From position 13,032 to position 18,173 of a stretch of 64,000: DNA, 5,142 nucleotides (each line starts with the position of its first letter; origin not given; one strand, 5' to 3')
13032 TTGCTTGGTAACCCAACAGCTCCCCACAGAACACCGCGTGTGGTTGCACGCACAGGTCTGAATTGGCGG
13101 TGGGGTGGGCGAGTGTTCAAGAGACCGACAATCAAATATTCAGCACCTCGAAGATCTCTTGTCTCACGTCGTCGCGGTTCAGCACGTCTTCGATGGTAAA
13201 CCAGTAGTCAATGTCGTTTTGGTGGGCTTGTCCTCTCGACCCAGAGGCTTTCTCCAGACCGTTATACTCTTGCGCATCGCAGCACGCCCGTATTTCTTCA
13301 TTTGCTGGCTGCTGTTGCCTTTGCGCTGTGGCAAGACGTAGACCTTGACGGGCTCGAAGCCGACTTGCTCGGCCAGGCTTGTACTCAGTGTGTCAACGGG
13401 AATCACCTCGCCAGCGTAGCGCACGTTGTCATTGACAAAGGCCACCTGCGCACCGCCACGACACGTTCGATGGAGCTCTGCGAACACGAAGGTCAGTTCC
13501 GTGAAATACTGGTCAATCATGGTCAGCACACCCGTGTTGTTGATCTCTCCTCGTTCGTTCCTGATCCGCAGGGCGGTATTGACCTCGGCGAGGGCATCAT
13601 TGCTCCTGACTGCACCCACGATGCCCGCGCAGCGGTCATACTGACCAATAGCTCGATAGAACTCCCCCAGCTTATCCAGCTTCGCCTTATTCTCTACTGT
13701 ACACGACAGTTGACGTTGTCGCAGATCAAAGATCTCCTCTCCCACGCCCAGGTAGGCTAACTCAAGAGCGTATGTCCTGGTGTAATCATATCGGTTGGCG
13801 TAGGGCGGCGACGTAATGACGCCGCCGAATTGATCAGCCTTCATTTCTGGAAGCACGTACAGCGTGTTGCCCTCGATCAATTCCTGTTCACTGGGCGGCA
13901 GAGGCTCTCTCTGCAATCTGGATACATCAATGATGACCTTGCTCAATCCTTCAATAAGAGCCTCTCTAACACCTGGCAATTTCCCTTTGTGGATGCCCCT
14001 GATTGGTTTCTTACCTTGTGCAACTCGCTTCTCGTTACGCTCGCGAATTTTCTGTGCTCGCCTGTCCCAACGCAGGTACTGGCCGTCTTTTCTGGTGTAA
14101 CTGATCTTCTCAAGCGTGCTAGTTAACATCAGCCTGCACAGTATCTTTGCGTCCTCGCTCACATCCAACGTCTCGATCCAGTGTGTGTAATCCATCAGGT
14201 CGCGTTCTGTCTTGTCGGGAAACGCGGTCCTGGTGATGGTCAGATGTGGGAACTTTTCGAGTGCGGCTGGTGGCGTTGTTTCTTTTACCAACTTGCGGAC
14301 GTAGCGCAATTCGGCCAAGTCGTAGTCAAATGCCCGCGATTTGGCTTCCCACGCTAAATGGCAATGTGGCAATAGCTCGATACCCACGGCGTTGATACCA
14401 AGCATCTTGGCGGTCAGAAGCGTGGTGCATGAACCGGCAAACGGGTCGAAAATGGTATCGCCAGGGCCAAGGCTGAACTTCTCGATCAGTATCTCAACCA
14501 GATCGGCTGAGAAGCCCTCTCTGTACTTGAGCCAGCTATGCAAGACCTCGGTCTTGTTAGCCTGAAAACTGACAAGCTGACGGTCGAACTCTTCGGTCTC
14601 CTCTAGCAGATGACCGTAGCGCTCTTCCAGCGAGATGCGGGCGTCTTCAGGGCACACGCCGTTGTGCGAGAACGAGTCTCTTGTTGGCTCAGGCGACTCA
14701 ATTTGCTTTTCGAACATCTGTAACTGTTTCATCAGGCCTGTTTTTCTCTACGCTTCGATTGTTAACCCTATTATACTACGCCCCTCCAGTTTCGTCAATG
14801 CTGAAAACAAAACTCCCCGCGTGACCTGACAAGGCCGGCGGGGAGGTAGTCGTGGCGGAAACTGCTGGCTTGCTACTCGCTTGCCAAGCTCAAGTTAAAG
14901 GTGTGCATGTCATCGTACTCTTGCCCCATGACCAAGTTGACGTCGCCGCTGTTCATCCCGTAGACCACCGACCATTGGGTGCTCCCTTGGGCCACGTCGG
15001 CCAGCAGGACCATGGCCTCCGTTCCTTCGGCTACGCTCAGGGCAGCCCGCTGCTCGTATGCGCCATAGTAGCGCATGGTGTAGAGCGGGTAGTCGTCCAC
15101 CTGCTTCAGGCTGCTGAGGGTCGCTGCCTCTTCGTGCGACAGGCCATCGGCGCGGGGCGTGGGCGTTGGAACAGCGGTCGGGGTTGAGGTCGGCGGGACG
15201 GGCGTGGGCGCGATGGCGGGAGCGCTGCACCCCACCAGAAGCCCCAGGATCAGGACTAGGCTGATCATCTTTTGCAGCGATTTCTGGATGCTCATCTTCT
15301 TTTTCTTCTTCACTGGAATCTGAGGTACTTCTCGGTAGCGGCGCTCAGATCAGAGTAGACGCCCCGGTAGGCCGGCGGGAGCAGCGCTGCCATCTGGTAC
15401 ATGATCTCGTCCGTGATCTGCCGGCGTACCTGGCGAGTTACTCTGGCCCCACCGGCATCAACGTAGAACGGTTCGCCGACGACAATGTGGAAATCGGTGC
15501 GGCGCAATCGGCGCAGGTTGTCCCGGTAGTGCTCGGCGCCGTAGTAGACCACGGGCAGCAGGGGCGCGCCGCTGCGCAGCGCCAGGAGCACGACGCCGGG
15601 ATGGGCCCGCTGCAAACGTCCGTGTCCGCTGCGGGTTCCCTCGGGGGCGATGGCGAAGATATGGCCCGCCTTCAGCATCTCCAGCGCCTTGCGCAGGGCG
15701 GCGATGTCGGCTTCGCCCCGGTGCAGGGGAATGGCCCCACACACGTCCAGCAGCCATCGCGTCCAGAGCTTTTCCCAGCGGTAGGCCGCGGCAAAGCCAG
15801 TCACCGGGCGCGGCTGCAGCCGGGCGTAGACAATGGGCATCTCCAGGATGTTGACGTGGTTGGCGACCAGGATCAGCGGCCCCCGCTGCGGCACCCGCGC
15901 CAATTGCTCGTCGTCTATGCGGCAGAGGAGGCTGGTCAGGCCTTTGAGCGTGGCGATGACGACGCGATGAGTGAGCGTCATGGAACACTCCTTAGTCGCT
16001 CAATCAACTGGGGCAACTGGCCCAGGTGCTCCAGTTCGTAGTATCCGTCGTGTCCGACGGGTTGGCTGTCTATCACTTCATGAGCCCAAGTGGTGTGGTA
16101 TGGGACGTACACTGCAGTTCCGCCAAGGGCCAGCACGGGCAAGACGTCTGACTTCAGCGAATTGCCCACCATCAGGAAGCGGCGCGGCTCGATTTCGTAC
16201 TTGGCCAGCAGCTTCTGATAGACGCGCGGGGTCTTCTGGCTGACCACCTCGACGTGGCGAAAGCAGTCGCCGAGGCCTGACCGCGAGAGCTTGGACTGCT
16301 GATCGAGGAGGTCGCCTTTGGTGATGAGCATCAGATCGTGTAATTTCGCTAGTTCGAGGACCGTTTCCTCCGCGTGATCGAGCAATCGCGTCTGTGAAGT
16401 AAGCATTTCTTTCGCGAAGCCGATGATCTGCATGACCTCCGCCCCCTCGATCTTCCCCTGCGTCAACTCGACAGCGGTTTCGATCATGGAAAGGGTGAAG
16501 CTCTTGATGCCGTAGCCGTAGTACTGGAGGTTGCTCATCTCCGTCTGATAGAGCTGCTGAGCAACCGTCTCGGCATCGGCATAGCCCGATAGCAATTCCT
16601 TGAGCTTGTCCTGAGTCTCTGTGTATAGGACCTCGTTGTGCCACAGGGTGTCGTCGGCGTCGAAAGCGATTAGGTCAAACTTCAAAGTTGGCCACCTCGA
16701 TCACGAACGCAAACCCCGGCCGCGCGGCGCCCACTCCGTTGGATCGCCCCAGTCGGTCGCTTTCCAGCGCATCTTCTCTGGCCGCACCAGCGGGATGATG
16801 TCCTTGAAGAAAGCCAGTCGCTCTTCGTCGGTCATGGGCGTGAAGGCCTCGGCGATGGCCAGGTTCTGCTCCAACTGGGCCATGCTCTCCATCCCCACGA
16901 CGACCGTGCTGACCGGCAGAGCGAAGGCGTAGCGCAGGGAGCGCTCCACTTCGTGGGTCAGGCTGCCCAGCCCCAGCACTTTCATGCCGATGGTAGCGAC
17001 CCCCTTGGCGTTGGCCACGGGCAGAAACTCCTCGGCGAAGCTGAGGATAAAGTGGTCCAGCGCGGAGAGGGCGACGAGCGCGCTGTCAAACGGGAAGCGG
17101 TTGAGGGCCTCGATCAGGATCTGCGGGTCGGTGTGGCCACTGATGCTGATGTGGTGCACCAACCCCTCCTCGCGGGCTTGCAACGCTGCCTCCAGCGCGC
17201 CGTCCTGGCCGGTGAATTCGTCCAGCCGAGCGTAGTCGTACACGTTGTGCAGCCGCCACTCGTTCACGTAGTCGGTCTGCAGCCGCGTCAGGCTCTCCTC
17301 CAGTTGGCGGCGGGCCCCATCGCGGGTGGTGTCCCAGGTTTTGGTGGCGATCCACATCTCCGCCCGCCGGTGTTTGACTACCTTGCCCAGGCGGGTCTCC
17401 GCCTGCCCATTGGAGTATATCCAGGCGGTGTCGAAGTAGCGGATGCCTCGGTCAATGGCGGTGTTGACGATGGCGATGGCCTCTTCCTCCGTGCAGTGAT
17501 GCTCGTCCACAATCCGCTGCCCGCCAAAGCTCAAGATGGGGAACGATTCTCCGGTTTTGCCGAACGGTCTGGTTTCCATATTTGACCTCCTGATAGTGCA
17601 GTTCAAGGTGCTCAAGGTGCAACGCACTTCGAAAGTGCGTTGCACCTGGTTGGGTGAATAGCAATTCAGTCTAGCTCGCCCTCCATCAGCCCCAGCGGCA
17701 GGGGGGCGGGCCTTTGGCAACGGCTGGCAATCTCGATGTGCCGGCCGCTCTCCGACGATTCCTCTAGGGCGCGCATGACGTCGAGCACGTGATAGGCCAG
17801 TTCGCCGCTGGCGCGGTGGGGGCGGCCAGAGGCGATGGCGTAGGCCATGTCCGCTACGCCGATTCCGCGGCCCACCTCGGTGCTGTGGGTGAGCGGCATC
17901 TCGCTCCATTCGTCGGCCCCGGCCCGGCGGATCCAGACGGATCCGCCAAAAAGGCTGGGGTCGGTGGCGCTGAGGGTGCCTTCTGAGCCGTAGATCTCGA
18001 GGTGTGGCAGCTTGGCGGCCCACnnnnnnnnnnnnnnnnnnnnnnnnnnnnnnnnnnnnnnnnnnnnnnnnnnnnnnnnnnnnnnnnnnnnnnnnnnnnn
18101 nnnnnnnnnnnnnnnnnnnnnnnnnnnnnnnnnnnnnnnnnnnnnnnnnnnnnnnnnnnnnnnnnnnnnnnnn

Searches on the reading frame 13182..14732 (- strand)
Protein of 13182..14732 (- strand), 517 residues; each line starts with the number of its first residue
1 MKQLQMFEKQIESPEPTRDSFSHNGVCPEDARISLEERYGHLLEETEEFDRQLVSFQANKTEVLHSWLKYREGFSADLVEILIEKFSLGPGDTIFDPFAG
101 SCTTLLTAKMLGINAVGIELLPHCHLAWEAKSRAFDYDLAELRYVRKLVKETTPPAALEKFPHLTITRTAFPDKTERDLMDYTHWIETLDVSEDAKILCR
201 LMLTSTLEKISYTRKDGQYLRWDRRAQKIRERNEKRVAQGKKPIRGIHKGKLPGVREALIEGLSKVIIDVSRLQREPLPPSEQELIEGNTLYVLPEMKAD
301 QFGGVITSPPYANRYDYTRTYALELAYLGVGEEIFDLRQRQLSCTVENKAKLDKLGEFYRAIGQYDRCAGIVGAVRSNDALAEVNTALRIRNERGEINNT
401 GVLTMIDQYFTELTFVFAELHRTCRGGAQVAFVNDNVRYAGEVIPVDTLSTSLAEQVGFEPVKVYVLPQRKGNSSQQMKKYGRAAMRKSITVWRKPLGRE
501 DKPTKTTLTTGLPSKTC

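Call 32: search_protein_families(library=pfam, proteins=[window:13182-14732:-], max_evalue=0.00001)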
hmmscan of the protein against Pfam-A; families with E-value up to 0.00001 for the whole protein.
window:13182-14732:- (517 aa): 1 family
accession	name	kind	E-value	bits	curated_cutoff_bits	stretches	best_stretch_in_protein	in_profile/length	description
PF01555.25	N6_N4_Mtase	-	2.2e-10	41.3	26.7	1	69-122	161-213/221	DNA methylase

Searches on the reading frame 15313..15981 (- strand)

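Call 32: search_protein_families(library=pfam, proteins=[window:15313-15981:-], max_evalue=0.00001)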
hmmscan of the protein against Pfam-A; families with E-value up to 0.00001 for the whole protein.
window:15313-15981:- (223 aa): 1 family
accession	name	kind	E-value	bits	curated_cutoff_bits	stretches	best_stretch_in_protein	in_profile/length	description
PF01553.26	Acyltransferase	-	5.6e-18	65.5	23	1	22-146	2-131/132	Acyltransferase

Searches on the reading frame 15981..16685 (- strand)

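Call 32: search_protein_families(library=pfam, proteins=[window:15981-16685:-], max_evalue=0.00001)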
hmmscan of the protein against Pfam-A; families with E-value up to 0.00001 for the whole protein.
window:15981-16685:- (235 aa): 1 family
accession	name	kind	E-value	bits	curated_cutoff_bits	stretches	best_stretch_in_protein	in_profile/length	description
PF00702.32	Hydrolase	-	3.2e-13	50.9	26.4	1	4-182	2-185/191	haloacid dehalogenase-like hydrolase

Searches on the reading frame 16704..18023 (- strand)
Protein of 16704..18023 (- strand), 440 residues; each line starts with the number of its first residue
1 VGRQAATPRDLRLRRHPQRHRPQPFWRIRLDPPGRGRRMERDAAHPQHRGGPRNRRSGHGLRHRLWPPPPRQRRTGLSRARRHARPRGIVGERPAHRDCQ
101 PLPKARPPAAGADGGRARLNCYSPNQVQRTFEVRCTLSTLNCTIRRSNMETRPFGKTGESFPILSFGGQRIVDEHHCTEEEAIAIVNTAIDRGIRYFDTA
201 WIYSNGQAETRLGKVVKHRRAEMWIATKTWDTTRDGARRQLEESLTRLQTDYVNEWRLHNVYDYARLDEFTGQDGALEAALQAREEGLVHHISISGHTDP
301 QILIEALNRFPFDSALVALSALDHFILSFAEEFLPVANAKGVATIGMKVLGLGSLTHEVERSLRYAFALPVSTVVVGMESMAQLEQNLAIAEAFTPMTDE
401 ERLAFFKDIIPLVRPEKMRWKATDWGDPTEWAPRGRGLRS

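Call 33: search_protein_families(library=pfam, proteins=[window:16704-18023:-], max_evalue=0.00001)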
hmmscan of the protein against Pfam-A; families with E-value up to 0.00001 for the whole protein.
window:16704-18023:- (440 aa): 1 family
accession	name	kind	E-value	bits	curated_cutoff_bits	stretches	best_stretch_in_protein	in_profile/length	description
PF00248.27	Aldo_ket_red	-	2.2e-33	116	24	1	165-361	3-203/291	Aldo/keto reductase family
